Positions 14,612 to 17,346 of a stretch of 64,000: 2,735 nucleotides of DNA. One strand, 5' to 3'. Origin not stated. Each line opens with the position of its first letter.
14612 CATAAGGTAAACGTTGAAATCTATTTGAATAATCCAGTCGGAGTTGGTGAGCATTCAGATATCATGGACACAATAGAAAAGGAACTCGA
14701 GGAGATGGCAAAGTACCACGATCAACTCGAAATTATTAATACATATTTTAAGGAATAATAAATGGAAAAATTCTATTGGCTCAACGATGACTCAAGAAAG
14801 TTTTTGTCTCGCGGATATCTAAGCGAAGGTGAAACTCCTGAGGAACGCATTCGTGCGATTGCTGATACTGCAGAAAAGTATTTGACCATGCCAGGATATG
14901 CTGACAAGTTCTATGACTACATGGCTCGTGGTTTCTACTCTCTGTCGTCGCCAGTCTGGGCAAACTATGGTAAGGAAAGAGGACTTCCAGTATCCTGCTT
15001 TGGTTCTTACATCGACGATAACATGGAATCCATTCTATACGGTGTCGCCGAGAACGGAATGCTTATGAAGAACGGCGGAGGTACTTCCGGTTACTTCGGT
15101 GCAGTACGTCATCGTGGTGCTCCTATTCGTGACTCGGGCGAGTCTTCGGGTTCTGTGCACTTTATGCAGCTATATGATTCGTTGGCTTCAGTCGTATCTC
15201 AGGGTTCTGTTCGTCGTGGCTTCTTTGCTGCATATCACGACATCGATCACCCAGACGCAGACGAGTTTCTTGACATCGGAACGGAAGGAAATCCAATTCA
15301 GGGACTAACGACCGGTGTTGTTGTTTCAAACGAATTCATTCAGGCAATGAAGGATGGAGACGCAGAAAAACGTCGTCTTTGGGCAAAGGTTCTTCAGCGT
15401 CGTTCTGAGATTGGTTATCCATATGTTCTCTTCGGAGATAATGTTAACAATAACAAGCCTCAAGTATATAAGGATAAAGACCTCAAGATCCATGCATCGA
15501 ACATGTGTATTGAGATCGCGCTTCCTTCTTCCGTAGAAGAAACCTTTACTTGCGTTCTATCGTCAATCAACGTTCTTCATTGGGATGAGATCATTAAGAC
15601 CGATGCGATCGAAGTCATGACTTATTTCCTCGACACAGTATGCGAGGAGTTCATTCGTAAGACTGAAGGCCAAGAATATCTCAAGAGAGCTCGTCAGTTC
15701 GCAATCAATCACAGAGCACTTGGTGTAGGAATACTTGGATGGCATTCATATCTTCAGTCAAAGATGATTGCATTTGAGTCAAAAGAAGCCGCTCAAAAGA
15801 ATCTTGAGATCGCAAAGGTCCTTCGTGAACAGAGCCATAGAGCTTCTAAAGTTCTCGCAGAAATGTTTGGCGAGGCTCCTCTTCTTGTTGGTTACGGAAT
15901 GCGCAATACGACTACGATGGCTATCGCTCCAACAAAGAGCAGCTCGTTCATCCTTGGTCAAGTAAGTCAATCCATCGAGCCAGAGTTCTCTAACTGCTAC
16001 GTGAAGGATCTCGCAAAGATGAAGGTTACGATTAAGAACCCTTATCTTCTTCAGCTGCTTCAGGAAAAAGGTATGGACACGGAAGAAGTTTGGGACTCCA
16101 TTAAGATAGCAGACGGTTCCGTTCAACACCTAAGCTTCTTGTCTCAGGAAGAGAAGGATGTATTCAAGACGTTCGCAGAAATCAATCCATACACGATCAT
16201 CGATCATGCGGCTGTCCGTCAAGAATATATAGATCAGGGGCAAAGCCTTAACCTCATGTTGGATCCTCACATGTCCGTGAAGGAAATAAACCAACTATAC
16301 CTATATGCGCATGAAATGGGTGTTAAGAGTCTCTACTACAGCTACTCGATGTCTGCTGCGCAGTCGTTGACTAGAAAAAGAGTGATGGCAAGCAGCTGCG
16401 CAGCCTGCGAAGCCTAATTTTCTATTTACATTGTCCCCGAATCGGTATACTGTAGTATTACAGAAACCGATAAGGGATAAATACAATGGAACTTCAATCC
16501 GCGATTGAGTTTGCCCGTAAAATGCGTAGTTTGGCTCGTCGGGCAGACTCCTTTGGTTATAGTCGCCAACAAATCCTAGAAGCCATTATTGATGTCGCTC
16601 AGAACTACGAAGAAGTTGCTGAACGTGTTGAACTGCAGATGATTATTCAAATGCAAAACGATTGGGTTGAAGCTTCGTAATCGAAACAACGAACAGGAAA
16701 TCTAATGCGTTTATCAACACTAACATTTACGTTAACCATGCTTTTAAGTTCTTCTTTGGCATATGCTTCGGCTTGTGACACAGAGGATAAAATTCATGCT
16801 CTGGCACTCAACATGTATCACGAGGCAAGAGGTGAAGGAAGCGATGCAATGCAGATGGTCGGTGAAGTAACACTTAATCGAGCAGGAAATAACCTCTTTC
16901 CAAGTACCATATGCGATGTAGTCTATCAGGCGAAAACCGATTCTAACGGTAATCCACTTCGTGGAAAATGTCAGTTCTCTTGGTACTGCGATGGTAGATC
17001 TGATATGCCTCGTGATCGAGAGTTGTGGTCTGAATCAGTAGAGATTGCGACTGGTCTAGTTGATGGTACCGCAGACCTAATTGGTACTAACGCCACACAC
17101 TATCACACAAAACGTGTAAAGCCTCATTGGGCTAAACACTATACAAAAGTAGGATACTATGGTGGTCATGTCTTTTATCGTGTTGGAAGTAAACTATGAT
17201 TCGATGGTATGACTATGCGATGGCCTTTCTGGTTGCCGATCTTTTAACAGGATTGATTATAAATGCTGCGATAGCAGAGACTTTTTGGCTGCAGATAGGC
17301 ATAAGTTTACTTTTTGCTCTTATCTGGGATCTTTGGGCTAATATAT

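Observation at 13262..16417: ATP-cone on the radical-generating RNR subunit (NrdB), with an NrdA lacking any ATP cone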

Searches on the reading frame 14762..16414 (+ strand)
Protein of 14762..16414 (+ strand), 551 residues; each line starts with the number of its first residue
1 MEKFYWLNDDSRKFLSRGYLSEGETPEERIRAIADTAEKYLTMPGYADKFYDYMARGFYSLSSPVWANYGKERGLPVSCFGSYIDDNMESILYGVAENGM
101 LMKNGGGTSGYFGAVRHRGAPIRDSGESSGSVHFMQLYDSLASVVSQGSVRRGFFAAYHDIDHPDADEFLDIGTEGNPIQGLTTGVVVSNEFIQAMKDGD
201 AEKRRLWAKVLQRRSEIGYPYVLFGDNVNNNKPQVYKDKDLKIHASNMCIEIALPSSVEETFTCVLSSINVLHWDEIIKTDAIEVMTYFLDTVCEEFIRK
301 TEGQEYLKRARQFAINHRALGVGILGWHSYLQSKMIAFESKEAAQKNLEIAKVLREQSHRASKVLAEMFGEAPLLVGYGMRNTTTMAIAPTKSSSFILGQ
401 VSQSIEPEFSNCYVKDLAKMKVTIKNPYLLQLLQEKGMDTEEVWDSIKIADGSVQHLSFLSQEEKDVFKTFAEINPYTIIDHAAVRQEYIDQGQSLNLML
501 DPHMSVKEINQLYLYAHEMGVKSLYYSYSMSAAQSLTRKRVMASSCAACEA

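Call 3: search_protein_families(library=pfam, proteins=[window:14762-16414:+], max_evalue=0.01)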
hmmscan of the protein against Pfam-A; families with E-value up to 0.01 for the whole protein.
window:14762-16414:+ (551 aa): 2 families
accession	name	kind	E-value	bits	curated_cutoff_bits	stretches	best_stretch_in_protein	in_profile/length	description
PF02867.20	Ribonuc_red_lgC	-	1.2e-93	315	23.9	3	377-526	375-522/523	Ribonucleotide reductase, barrel domain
PF00317.26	Ribonuc_red_lgN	-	1.7e-07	31.6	28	1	11-74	7-77/77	Ribonucleotide reductase, all-alpha domain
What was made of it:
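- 14762..16417 (+): nrdA: NrdAi catalytic (alpha) subunit, 551 aa, no ATP-cone. Pfam lgN plus lgC only (call 3).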

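Call 4: search_protein_families(library=ncbifam, proteins=[window:14762-16414:+], max_evalue=0.01)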
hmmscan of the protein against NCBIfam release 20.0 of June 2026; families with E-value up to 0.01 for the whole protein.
window:14762-16414:+ (551 aa): 21 families
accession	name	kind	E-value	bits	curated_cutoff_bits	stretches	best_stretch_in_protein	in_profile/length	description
TIGR02510.1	NrdE-prime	equivalog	1.8e-232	772.8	602.25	1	2-551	13-560/560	ribonucleoside-diphosphate reductase subunit alpha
NF006577.0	PRK09102.1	equivalog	1.3e-204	680.9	620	1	2-539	20-579/604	ribonucleoside-diphosphate reductase subunit alpha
TIGR02506.1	NrdE_NrdA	equivalog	1.2e-100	337.8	341.05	3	378-527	463-613/616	ribonucleoside-diphosphate reductase subunit alpha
TIGR02504.1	NrdJ_Z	equivalog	7.7e-68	229.5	399.95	2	28-375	28-407/606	adenosylcobalamin-dependent ribonucleoside-diphosphate reductase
NF005544.0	PRK07207.1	equivalog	1.7e-66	224.8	965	3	378-535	761-916/965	ribonucleoside-diphosphate reductase subunit alpha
NF009029.0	PRK12365.1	equivalog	4.6e-59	200.3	1350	3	377-533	843-997/1046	ribonucleoside-diphosphate reductase subunit alpha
NF006417.0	PRK08665.1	equivalog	5.7e-59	200.1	961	1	31-524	46-560/759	vitamin B12-dependent ribonucleotide reductase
NF005010.0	PRK06406.1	subfamily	2.2e-49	168.4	1125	1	38-524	211-712/771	vitamin B12-dependent ribonucleotide reductase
TIGR04170.1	RNR_1b_NrdE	exception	6.4e-49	166.8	750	3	47-199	131-289/698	class 1b ribonucleoside-diphosphate reductase subunit alpha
NF005101.0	PRK06539.1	equivalog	8.6e-45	153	988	3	377-528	611-759/822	ribonucleoside-diphosphate reductase subunit alpha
NF005483.0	PRK07088.1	equivalog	3.5e-40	137.9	1214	2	45-175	205-336/764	ribonucleoside-diphosphate reductase subunit alpha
NF006665.0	PRK09209.1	equivalog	3.9e-39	134.6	1057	4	53-196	211-359/761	ribonucleoside-diphosphate reductase subunit alpha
NF006279.0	PRK08447.1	equivalog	3.1e-38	131.7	1082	3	42-173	179-311/789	ribonucleoside-diphosphate reductase subunit alpha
NF005122.0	PRK06556.1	equivalog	9.9e-38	129.5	859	3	46-172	123-255/960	vitamin B12-dependent ribonucleotide reductase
NF009028.0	PRK12364.1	equivalog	4.2e-37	127.6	1377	2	45-175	282-413/842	ribonucleoside-diphosphate reductase subunit alpha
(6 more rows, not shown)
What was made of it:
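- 14762..16417 (+): TIGR02510 NrdE-prime 772.8 bits against a cutoff of 602.25 (call 4).
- On ATP-cone::NrdBi / NrdAi (class Id RNR with the activity site on beta): TIGR02510 at 772.8 bits, above the 602.25 cutoff (call 4).
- NrdA passes the curated cutoff of NrdE-prime (call 4).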

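Call 11: search_solved_structures(query=window:14762-16414:+, show_alignments=1, max_evalue=1e-20)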
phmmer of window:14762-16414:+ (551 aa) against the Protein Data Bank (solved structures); distinct sequences matched with E-value up to 1e-20: 16.
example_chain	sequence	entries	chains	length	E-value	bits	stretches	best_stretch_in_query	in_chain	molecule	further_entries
6dqx_A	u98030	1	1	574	1.2e-214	717.1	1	3-547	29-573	Ribonucleoside-diphosphate reductase, alpha chain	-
6dqw_A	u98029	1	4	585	3.3e-188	629.8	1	3-547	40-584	Ribonucleoside-diphosphate reductase, alpha chain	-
5im3_A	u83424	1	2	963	5.3e-52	180.4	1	365-534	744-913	Ribonucleoside-diphosphate reductase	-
1zyz_A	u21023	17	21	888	1.7e-43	152.4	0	376-534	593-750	Ribonucleoside-diphosphate reductase large chain 1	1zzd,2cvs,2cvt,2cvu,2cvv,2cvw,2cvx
3tb9_A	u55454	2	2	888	7.9e-43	150.2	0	376-534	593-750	Ribonucleoside-diphosphate reductase large chain 1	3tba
3s8a_A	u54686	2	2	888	9.5e-43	149.9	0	376-534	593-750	Ribonucleoside-diphosphate reductase large chain 1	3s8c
3hnc_A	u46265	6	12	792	3.3e-40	141.5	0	375-534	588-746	Ribonucleoside-diphosphate reductase large subunit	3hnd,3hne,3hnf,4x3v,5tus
5d1y_A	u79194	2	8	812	3.7e-40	141.3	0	375-534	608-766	Ribonucleoside-diphosphate reductase large subunit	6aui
2wgh_A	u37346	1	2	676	4.9e-40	140.9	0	375-526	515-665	RIBONUCLEOSIDE-DIPHOSPHATE REDUCTASE LARGE SUBUNIT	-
6l3r_A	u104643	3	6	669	6.7e-40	140.5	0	375-526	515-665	Ribonucleoside-diphosphate reductase large subunit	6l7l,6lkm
7agj_A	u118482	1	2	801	3.4e-34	121.7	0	38-175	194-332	Ribonucleoside-diphosphate reductase subunit alpha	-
6cgl_A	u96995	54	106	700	6.1e-34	120.8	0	47-199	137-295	Ribonucleoside-diphosphate reductase | Ribonucleoside-diphosphate reductase subunit alpha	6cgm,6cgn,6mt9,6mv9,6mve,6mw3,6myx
1pem_A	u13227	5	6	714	6.5e-31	110.8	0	46-197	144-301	Ribonucleoside-diphosphate reductase 2 alpha chain | RIBONUCLEOSIDE-DIPHOSPHATE REDUCTASE 2 ALPHA SUBUNIT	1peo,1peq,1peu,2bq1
9l6o_F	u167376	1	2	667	3.6e-30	108.4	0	46-191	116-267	Ribonucleoside-diphosphate reductase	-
1xje_A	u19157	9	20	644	8.6e-27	97.2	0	78-376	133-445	ribonucleotide reductase, B12-dependent | Ribonucleoside-diphosphate reductase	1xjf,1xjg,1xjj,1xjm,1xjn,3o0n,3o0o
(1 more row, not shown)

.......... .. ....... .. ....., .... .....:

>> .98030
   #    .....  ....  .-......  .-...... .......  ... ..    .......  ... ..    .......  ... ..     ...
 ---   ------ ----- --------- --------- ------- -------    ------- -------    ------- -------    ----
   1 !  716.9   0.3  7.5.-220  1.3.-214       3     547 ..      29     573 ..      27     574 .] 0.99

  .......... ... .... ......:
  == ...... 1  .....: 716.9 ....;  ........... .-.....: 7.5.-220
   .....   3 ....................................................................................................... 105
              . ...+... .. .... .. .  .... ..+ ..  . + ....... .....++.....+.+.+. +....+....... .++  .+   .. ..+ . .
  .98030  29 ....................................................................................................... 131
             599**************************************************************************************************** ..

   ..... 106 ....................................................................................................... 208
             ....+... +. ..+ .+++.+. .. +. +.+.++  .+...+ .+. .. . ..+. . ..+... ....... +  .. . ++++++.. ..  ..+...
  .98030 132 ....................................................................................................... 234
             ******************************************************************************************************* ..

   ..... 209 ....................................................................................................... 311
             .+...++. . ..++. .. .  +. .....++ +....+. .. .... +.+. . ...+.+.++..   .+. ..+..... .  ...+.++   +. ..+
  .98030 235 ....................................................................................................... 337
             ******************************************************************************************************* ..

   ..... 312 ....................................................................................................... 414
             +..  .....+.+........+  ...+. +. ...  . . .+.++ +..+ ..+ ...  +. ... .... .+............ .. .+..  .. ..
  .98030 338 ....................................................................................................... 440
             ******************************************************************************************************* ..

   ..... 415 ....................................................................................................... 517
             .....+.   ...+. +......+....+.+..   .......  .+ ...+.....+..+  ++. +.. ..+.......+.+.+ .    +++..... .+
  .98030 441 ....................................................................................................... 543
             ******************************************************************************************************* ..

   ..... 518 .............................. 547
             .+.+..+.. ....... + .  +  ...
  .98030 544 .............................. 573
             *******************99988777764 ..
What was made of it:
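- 14762..16417 (+): 6DQX E=1.2e-214 and 6DQW E=3e-188, aligned from aa 3 (call 11).
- On ATP-cone::NrdBi / NrdAi (class Id RNR with the activity site on beta): 6DQX and 6DQW are the best hits (call 11).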

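Call 18: search_dna_similar(query=window:14762-16414:+, collection=phages, mode=protein, max_rows=40, max_evalue=1e-100)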
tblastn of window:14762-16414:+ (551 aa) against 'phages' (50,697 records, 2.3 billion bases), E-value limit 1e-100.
Records with a match: 177; places in all: 177; records where one place covers at least 80% of the query: 173.
Best place of each record, by identity: <60% 177.
By first word of the organism name: Vibrio 59; Rhizobium 42; Pseudomonas 14; Staphylococcus 12; Agrobacterium 7; Cyanophage 5; Pelagibacter 5; Bacteriophage 4; Flavobacterium 4; Sinorhizobium 3; and 15 more.
By host as written in the record: Vibrio harveyi BAA-1116 36; - 13; Vibrio campbellii BB120 7; Pseudomonas aeruginosa 6; Rhizobium etli CFN42 5; Agrobacterium tumefaciens C58 4; Rhizobium leguminosarum 4; Flavobacterium sp. LMO8 4; and 66 more.
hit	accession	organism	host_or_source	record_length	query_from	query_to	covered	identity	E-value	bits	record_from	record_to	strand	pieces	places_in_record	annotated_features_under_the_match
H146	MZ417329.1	Staphylococcus phage PG-2021_31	Mammaliicoccus vitulinus C5817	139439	1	551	100%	57.6%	0e+0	682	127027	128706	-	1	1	record has no annotation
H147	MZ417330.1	Staphylococcus phage PG-2021_33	Mammaliicoccus vitulinus C5817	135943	1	551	100%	57.6%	0e+0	682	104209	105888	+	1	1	record has no annotation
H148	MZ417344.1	Staphylococcus phage PG-2021_76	Mammaliicoccus vitulinus C5817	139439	1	551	100%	57.6%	0e+0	682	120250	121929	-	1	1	record has no annotation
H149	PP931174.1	Mammaliicoccus phage MSShimriz1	Mammaliicoccus sciuri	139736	1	551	100%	57.4%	0e+0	681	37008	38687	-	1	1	ribonucleoside-diphosphate reductase large subunit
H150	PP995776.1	Staphylococcus phage UHP46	Staphylococcus aureus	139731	1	551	100%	57.4%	0e+0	680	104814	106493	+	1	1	ribonucleotide reductase of class Ia (aerobic) alpha subunit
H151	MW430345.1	Staphylococcus phage ZCSS1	Staphylococcus sciuri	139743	1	551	100%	57.4%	0e+0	679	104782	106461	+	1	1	ribonucleotide reductase of class Ia (aerobic) alpha subunit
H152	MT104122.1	Sporosarcina phage Lietuvens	Sporosarcina aquimarina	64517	4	551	99%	57.7%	0e+0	681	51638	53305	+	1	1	ribonucleoside-diphosphate reductase alpha subunit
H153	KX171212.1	Staphylococcus phage vB_SscM-1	Staphylococcus sp.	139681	1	551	100%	57.3%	0e+0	678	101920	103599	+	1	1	ribonucleotide reductase of class Ia (aerobic) alpha subunit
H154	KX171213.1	Staphylococcus phage vB_SscM-2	Staphylococcus sp.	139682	1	551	100%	57.3%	0e+0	678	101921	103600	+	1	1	ribonucleotide reductase of class Ia (aerobic) alpha subunit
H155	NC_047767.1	Staphylococcus phage vB_SscM-1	Staphylococcus sp.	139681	1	551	100%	57.3%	0e+0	678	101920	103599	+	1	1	ribonucleoside-diphosphate reductase large subunit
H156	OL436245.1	Staphylococcus phage vB_SurM-PSU4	Staphylococcus ureilyticus ATCC 49330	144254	1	551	100%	56.2%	0e+0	657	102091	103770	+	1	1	ribonucleotide reductase subunit alpha subunit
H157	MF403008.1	Agrobacterium phage Atu_ph07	Agrobacterium tumefaciens C58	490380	5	551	99%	56.1%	0e+0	631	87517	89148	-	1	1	ribonucleotide reductase of class Ia (aerobic)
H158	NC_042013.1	Agrobacterium phage Atu_ph07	Agrobacterium tumefaciens C58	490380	5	551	99%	56.1%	0e+0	631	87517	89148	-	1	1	ribonucleoside-diphosphate reductase large subunit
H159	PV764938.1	Sinorhizobium phage Phosso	Sinohrizobium meliloti NRRL L-50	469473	2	551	100%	54.0%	0e+0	605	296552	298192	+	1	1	ribonucleotide reductase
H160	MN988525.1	Rhizobium phage RHph_Y65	Rhizobium phaseoli INC1-2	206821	3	546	99%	52.4%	0e+0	595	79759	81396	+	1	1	ribonucleoside-diphosphate reductase alpha subunit protein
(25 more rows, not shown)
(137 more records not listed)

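Call 25: search_protein_families(library=phrogs, proteins=[window:14762-16414:+], max_evalue=0.001)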
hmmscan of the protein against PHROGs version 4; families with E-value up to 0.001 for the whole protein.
window:14762-16414:+ (551 aa): 11 families
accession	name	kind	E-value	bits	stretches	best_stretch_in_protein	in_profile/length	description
phrog_84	-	DNA, RNA and nucleotide metabolism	9.6e-149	498.2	1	15-550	206-795/975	ribonucleoside-diphosphate reductase large subunit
phrog_12229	-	DNA, RNA and nucleotide metabolism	2.5e-96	324.3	2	1-150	1-150/577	ribonucleotide reductase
phrog_30939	-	DNA, RNA and nucleotide metabolism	2.3e-92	311.4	1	46-531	468-962/977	ribonucleotide reductase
phrog_3844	-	moron, auxiliary metabolic gene and host takeover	2.8e-59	202.2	2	377-550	309-450/451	NrdA-like aerobic NDP reductase large subunit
phrog_33412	-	unknown function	6e-45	153.5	1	410-550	2-139/140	-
phrog_29665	-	unknown function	4e-37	128.5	1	254-390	2-150/150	-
phrog_3987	-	DNA, RNA and nucleotide metabolism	3.5e-33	115.9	2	46-200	189-348/467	ribonucleotide reductase large subunit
phrog_367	-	DNA, RNA and nucleotide metabolism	2.5e-15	56.7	1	130-513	261-636/701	ribonucleotide reductase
phrog_6132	-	DNA, RNA and nucleotide metabolism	2.8e-13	50.9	1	47-149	185-289/530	ribonucleotide reductase large subunit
phrog_22953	-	DNA, RNA and nucleotide metabolism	6.1e-10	40.4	1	111-199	3-96/201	ribonucleotide reductase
phrog_10616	-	DNA, RNA and nucleotide metabolism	7.3e-05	23.9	0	466-533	13-97/111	ribonucleotide reductase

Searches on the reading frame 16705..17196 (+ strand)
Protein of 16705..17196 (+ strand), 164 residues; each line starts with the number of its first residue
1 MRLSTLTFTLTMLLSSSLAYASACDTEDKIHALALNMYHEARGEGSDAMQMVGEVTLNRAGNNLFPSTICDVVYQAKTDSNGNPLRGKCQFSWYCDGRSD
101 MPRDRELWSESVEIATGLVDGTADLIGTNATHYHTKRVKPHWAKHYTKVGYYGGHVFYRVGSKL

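Call 3: search_protein_families(library=pfam, proteins=[window:16705-17196:+], max_evalue=0.01)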
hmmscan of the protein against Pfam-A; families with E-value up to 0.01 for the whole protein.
window:16705-17196:+ (164 aa): 1 family
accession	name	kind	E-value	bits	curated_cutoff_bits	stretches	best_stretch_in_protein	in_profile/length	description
PF07486.17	Hydrolase_2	-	5.6e-21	75.5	27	1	43-158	1-100/100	Cell Wall Hydrolase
